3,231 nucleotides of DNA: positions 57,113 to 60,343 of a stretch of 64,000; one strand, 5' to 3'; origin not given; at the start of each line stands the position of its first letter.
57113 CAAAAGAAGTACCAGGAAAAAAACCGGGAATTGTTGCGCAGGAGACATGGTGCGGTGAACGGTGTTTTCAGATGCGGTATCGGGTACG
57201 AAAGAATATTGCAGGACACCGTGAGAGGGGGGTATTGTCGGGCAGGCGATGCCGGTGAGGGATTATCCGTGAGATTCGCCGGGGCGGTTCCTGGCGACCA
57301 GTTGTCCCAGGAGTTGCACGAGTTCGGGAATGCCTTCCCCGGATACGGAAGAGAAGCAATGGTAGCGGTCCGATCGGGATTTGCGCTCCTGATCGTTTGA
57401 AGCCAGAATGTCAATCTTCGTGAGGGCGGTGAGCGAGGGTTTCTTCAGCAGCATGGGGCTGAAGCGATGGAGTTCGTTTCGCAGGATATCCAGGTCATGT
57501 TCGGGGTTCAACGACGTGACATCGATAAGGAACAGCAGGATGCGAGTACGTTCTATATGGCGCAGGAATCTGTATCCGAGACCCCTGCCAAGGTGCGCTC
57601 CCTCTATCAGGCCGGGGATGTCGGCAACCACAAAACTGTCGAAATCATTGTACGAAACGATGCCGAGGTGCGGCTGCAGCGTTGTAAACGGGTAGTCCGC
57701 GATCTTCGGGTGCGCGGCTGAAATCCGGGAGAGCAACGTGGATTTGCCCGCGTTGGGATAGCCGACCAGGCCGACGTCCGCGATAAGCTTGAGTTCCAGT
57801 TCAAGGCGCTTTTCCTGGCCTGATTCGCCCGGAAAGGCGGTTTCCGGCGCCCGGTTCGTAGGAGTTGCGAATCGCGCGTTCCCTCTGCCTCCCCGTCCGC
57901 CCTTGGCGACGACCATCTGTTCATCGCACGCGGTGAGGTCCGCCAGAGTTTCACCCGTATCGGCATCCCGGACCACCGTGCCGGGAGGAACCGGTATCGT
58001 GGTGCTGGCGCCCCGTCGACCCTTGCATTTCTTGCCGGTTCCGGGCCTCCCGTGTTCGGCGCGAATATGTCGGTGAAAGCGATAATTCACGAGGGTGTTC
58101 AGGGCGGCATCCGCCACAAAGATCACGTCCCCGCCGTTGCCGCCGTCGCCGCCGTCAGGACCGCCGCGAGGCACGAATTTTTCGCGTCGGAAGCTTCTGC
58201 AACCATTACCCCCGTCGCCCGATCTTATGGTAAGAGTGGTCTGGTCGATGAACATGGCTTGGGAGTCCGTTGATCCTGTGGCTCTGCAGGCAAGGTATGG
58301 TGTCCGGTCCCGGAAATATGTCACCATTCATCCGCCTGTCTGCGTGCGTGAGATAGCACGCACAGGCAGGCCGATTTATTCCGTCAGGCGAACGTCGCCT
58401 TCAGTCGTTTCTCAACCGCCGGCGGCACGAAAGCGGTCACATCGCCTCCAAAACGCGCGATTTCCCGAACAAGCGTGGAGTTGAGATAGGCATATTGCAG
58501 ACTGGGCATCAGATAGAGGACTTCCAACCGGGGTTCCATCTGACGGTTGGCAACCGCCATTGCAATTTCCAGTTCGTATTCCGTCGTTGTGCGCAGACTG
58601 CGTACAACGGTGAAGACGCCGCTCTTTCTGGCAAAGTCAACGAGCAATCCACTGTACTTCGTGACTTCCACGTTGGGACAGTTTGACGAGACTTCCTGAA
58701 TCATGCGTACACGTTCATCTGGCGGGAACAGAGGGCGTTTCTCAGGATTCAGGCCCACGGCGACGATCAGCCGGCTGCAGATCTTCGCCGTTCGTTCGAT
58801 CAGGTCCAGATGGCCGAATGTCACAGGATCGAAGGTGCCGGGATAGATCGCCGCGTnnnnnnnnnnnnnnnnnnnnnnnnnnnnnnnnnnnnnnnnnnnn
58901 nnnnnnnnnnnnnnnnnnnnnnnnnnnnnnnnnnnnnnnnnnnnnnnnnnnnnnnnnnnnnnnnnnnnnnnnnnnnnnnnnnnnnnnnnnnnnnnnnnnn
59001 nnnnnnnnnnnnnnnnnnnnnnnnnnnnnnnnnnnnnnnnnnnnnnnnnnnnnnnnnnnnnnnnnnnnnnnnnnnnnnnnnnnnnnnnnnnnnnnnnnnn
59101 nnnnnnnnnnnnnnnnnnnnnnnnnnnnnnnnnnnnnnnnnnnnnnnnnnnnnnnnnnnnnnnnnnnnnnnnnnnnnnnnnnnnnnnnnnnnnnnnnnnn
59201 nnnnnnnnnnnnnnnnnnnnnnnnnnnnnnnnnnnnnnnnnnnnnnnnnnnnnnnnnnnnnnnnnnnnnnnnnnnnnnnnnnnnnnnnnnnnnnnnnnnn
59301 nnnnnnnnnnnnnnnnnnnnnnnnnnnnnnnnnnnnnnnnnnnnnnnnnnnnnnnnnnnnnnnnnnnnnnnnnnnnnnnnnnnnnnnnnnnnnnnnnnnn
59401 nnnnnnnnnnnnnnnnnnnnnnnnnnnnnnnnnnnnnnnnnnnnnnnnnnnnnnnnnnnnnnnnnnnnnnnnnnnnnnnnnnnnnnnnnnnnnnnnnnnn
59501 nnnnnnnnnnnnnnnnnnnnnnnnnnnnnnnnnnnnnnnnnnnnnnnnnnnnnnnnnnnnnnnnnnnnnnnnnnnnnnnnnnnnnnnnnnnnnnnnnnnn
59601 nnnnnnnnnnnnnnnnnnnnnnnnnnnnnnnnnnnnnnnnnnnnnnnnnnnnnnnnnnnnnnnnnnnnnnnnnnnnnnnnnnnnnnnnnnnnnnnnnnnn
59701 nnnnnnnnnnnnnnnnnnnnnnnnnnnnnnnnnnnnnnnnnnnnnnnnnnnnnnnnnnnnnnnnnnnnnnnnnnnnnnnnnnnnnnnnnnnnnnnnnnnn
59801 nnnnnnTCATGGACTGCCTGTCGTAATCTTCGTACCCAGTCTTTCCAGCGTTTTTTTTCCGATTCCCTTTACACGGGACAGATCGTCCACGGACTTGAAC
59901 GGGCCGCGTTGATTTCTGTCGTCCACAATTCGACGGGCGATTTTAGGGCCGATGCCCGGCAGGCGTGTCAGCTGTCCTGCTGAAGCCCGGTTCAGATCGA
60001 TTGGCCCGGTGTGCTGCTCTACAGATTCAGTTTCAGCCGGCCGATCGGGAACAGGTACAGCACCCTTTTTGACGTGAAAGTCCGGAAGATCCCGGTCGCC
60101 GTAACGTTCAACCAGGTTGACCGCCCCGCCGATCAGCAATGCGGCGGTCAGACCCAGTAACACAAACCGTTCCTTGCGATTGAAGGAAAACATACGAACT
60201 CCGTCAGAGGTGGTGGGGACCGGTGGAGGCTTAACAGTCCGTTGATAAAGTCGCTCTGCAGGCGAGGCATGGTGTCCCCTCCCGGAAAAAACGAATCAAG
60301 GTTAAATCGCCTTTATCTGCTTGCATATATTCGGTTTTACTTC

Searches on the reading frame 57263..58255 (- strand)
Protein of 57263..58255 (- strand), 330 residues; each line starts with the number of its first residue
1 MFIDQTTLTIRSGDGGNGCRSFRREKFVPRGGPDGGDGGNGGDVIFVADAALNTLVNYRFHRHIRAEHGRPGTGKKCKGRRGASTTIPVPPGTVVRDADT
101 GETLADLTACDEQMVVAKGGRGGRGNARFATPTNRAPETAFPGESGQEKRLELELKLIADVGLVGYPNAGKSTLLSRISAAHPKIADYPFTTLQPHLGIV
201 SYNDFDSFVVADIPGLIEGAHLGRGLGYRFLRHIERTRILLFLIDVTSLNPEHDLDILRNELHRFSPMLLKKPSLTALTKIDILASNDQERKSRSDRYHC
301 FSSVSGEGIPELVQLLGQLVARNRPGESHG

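Call 51: search_protein_families(library=pfam, proteins=[window:57263-58255:-], max_evalue=0.001)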
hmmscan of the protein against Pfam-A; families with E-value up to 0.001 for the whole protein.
window:57263-58255:- (330 aa): 3 families
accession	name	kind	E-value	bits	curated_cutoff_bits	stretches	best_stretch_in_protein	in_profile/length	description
PF01018.28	GTP1_OBG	-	2.9e-61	206.1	27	1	3-157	1-155/155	GTP1/OBG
PF01926.29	MMR_HSR1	-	1.8e-24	86.4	21.9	1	160-280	1-113/113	50S ribosome-binding GTPase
PF02421.24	FeoB_N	-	3.4e-08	33.6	27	1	161-216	3-57/156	Ferrous iron transport protein B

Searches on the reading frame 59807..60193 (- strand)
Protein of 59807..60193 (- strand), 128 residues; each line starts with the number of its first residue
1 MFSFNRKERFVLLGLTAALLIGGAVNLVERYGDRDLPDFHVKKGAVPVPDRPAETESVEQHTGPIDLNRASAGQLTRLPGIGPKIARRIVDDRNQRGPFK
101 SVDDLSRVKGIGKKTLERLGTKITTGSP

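Call 51: search_protein_families(library=pfam, proteins=[window:59807-60193:-], max_evalue=0.001)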
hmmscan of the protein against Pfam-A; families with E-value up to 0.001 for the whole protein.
window:59807-60193:- (128 aa): 12 families
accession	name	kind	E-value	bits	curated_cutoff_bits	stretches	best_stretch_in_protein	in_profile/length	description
PF12836.13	HHH_3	-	1.1e-21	77.1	27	1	63-123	4-64/65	Helix-hairpin-helix motif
PF14520.12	HHH_5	-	5.6e-11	43.2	27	1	66-91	28-53/57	Helix-hairpin-helix domain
PF00633.29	HHH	-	1.9e-10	40.5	24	1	67-90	5-28/30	Helix-hairpin-helix motif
PF14716.13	HHH_8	-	4.1e-09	37.1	30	0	69-90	46-65/73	Helix-hairpin-helix domain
PF21176.3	RecR_HhH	-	4.3e-06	26.9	27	0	74-89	7-22/45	RecR, helix-hairpin-helix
PF06514.17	PsbU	-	4.7e-06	27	24.5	1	56-119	6-65/93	Photosystem II 12 kDa extrinsic protein (PsbU)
PF14579.12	HHH_6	-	5.9e-06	26.8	25.6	1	75-119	27-74/90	Helix-hairpin-helix motif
PF11798.14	IMS_HHH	-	5.5e-05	23.6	24.4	0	104-119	12-27/32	IMS family HHH motif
PF04919.18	DUF655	-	0.00017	22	22.2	1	74-112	117-155/181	Protein of unknown function (DUF655)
PF12826.13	HHH_2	-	0.00029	21.4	27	0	67-91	29-53/64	Helix-hairpin-helix motif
PF03934.19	T2SSK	-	0.00032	21.5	24.2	1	65-113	1-49/63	Type II secretion system (T2SS), protein K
PF00570.28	HRDC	-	0.00071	19.9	23.8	0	100-123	41-64/68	HRDC domain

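Call 54: find_encoding_contigs(protein=window:59807-60193:-, flank=3000, max_places=8)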
Protein window:59807-60193:- (128 aa): 6 contigs read that carry it; 4 places shown.
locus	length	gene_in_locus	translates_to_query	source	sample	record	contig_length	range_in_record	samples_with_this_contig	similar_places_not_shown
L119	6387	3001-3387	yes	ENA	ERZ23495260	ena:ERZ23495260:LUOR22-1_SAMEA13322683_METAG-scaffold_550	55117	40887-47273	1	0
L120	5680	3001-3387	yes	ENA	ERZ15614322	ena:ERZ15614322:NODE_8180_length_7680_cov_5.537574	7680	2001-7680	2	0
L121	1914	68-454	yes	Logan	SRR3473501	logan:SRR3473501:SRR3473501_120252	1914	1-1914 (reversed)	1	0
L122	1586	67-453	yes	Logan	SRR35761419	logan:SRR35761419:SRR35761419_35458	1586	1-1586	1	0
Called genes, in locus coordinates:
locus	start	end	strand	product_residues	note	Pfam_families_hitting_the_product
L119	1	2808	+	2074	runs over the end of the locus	PF14349:SprA_N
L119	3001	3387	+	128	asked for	PF06514:PsbU (weak), PF14520:HHH_5 (faint), PF14716:HHH_8 (faint), PF12836:HHH_3, PF00633:HHH (faint), PF14579:HHH_6 (weak), PF21176:RecR_HhH (faint)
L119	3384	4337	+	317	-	-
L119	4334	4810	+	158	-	PF01467:CTP_transf_like, PF08218:Citrate_ly_lig (faint)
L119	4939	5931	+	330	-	PF01018:GTP1_OBG, PF01926:MMR_HSR1, PF02421:FeoB_N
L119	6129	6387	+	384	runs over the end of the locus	PF14520:HHH_5, PF02481:DNA_processg_A, PF01978:TrmB (weak), PF17782:WHD_DprA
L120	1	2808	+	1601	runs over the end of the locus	?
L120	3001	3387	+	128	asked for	PF06514:PsbU (weak), PF14520:HHH_5 (faint), PF14716:HHH_8 (faint), PF12836:HHH_3, PF00633:HHH (faint), PF14579:HHH_6 (weak), PF21176:RecR_HhH (faint)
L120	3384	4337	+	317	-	-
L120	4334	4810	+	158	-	PF01467:CTP_transf_like, PF08218:Citrate_ly_lig (faint)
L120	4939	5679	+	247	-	?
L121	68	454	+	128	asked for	PF06514:PsbU (weak), PF14520:HHH_5 (faint), PF14716:HHH_8 (faint), PF12836:HHH_3, PF00633:HHH (faint), PF14579:HHH_6 (weak), PF21176:RecR_HhH (faint)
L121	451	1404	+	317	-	-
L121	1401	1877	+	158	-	PF01467:CTP_transf_like, PF08218:Citrate_ly_lig (faint)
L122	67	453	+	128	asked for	PF06514:PsbU (weak), PF14520:HHH_5 (faint), PF14716:HHH_8 (faint), PF12836:HHH_3, PF00633:HHH (faint), PF14579:HHH_6 (weak), PF21176:RecR_HhH (faint)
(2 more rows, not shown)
